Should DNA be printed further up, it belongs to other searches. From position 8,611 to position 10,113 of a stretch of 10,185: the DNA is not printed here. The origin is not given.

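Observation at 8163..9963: Shedu-like DUF4263 nuclease translationally coupled to an Rx4H HEPN protein: candidate two-gene (DNase + RNase) defence module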

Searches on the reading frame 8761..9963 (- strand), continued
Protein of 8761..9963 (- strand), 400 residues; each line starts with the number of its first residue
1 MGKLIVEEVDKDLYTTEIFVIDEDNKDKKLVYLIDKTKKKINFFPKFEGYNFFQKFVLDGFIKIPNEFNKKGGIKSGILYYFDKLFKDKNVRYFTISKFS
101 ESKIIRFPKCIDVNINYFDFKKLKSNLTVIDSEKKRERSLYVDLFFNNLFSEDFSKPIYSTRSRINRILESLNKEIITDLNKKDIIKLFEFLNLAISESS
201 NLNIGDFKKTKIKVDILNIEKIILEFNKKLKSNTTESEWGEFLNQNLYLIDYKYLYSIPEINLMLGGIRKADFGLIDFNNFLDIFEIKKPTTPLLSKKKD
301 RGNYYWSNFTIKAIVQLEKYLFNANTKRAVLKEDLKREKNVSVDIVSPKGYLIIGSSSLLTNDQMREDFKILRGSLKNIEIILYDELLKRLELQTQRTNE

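Call 88: search_dna_similar(query=window:8761-9963:-, collection=plasmids, mode=protein, max_evalue=1e-10, max_rows=40)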
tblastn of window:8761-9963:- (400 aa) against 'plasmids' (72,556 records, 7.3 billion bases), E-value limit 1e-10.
No match.

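Call 89: find_encoding_contigs(protein=P0172, flank=3500, max_places=3)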
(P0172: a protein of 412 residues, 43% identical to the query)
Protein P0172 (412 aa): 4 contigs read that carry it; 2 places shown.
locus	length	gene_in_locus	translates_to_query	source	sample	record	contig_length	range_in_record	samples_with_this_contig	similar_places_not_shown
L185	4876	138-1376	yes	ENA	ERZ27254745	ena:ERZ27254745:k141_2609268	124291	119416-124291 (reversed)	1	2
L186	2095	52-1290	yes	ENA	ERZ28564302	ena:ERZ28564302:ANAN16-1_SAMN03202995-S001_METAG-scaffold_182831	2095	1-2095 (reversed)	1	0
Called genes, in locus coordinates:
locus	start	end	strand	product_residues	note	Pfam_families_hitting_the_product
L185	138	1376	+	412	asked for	PF14082:SduA_C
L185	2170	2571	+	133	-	PF13518:HTH_28 (weak)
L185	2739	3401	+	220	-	PF00665:rve, PF13683:rve_3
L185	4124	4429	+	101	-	PF02334:RTP (faint), PF03551:PadR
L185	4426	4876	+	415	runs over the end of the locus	PF13520:AA_permease_2, PF00324:AA_permease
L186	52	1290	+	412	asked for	PF14082:SduA_C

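Call 90: find_encoding_contigs(protein=P0180, flank=3500, max_places=3)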
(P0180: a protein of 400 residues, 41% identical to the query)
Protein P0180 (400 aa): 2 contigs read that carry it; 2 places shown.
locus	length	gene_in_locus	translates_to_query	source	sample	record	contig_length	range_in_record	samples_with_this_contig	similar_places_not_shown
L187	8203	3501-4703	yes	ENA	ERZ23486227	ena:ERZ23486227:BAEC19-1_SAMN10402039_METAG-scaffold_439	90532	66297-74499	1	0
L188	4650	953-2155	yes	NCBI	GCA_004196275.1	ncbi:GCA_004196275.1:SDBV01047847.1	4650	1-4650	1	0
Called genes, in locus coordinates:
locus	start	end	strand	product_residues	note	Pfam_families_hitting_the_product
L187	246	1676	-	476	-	-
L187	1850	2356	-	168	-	-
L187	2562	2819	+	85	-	-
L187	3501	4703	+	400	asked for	PF14082:SduA_C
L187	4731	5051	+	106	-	-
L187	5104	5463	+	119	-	-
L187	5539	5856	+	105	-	-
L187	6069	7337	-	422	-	PF12704:MacB_PCD, PF02687:FtsX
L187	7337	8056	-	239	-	PF02463:SMC_N (faint), PF00005:ABC_tran, PF13304:AAA_21 (faint)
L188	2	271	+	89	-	?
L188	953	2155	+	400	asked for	PF14082:SduA_C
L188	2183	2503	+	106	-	-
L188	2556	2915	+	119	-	-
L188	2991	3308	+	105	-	-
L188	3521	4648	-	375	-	?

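Call 91: find_encoding_contigs(protein=P0264, flank=3500, max_places=8)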
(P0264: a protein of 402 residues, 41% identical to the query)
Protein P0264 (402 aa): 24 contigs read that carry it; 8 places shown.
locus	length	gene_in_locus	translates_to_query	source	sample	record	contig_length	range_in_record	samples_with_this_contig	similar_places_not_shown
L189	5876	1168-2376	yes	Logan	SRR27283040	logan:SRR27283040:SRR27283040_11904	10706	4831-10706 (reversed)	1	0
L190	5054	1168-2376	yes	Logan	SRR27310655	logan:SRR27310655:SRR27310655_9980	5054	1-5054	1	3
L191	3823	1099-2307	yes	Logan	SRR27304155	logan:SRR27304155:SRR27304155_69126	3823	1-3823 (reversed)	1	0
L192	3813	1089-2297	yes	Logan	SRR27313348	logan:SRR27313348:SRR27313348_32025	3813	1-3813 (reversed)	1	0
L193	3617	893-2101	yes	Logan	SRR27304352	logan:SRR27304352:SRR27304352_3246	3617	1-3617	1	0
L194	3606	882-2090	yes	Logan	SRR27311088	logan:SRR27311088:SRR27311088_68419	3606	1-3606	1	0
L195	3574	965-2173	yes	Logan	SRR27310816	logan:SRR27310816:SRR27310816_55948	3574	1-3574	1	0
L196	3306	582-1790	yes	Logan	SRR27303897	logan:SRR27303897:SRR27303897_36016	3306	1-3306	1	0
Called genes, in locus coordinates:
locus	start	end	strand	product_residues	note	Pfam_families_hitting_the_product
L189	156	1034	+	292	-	-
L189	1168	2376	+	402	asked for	PF14082:SduA_C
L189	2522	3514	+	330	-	PF13154:DUF3991, PF13155:Toprim_2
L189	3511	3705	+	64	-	PF14207:DpnD-PcfM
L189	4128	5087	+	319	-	PF18941:DUF5688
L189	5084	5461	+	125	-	PF21983:NikA-like, PF05713:MobC (weak)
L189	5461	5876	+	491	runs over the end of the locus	PF03432:Relaxase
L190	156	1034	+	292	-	-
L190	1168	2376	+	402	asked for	PF14082:SduA_C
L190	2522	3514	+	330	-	PF13154:DUF3991, PF13155:Toprim_2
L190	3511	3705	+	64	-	PF14207:DpnD-PcfM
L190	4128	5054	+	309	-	?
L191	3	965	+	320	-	?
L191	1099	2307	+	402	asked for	PF14082:SduA_C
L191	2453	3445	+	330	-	PF13154:DUF3991, PF13155:Toprim_2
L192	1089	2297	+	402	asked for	PF14082:SduA_C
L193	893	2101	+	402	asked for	PF14082:SduA_C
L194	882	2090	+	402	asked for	PF14082:SduA_C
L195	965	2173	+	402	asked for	PF14082:SduA_C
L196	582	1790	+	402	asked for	PF14082:SduA_C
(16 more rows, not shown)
